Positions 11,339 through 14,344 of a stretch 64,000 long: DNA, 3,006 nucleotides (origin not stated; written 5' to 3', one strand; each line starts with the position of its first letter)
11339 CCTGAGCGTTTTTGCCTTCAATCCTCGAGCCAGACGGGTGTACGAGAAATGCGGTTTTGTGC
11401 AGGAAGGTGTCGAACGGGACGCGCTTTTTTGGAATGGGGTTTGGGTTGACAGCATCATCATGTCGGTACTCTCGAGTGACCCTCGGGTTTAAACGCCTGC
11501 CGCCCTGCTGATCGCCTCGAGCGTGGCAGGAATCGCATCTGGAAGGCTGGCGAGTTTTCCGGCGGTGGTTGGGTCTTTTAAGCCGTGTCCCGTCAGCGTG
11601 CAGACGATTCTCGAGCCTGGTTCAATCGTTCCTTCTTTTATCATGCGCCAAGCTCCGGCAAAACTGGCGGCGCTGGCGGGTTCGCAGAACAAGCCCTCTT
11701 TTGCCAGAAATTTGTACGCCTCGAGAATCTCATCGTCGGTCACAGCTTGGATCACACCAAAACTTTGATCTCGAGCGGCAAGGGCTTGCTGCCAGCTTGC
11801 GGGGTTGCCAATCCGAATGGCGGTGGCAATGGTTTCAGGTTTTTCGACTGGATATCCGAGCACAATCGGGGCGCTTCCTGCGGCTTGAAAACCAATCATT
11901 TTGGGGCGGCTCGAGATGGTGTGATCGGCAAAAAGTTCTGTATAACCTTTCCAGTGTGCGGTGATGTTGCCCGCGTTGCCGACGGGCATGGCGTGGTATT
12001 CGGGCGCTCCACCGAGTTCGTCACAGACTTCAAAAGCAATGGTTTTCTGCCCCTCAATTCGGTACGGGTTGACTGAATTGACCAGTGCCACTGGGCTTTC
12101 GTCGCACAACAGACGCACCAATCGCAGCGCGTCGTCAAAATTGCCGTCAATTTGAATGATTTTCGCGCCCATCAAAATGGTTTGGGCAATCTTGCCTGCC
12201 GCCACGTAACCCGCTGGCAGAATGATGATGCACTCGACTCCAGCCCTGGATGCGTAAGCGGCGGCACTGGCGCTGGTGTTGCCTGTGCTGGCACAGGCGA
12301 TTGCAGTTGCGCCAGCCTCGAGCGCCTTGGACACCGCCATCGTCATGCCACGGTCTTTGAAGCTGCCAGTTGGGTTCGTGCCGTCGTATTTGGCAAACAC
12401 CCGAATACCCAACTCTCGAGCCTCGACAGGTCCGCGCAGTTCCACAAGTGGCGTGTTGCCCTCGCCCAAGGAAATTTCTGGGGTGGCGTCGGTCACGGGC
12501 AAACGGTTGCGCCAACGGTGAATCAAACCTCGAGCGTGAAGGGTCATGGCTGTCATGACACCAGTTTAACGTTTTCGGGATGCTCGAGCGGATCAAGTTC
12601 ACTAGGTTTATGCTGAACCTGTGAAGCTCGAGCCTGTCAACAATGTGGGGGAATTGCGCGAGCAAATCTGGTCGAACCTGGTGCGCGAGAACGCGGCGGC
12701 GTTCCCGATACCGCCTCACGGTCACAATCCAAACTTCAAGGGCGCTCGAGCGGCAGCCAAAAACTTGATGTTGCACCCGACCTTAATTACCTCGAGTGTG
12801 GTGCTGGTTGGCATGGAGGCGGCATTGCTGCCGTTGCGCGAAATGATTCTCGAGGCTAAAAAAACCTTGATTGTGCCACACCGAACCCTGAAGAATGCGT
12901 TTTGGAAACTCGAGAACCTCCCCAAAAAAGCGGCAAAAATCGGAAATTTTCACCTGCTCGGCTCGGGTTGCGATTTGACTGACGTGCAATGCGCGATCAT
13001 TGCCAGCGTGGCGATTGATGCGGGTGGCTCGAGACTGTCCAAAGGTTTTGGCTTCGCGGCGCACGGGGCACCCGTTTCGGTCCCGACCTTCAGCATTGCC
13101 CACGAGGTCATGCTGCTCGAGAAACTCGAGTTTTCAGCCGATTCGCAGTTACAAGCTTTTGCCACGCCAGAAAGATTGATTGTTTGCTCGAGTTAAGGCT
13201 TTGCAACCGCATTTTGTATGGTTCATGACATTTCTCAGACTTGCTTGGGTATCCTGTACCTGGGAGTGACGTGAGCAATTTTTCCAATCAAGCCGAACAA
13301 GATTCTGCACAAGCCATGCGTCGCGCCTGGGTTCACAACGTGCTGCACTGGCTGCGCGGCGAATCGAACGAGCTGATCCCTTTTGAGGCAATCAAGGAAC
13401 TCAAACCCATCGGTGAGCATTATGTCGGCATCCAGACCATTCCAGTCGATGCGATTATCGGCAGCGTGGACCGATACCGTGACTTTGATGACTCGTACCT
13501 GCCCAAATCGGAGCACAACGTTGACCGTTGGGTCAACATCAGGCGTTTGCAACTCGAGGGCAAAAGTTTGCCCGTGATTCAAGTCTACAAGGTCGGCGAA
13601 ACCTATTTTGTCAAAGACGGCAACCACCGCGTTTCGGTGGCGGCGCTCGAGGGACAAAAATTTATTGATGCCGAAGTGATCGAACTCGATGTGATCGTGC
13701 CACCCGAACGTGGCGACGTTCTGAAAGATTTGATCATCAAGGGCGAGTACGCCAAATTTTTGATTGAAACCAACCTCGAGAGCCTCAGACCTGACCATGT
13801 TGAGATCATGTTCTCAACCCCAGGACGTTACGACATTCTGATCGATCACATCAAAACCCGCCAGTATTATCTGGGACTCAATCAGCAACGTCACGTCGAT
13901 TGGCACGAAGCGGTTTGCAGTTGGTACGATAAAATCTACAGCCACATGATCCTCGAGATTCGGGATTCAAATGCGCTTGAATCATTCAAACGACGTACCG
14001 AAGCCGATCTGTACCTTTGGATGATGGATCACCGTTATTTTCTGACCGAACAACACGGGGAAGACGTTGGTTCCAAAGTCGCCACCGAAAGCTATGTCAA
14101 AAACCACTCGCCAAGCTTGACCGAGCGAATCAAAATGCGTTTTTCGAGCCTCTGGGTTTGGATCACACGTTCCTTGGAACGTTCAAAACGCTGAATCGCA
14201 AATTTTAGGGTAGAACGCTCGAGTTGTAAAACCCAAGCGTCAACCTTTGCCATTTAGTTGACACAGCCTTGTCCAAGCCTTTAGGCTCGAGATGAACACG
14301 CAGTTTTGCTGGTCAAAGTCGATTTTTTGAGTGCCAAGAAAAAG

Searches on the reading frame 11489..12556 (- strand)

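Call 78: search_protein_families(library=pfam, proteins=[window:11489-12556:-], max_evalue=0.00001)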
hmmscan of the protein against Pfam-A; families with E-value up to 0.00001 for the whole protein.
window:11489-12556:- (355 aa): 1 family
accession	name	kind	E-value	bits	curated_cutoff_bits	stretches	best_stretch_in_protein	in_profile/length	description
PF00291.31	PALP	-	3.6e-74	250.2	35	1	28-323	1-295/295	Pyridoxal-phosphate dependent enzyme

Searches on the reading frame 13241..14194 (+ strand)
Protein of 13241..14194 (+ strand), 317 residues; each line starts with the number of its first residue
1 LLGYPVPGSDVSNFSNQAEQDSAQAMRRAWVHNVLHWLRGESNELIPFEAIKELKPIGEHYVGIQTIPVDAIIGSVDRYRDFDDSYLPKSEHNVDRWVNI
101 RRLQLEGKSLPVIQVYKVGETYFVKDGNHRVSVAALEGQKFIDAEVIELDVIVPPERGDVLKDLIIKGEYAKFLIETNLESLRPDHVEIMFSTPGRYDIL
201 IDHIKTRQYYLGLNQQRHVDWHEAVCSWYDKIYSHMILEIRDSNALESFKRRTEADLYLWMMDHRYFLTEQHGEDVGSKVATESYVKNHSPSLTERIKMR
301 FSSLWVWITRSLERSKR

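Call 78: search_protein_families(library=pfam, proteins=[window:13241-14194:+], max_evalue=0.00001)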
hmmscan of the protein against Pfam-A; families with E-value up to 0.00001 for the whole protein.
window:13241-14194:+ (317 aa): 1 family
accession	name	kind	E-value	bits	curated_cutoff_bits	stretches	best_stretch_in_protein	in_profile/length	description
PF13224.11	DUF4032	-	1.8e-08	34.8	23.8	1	210-288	87-161/163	Domain of unknown function (DUF4032)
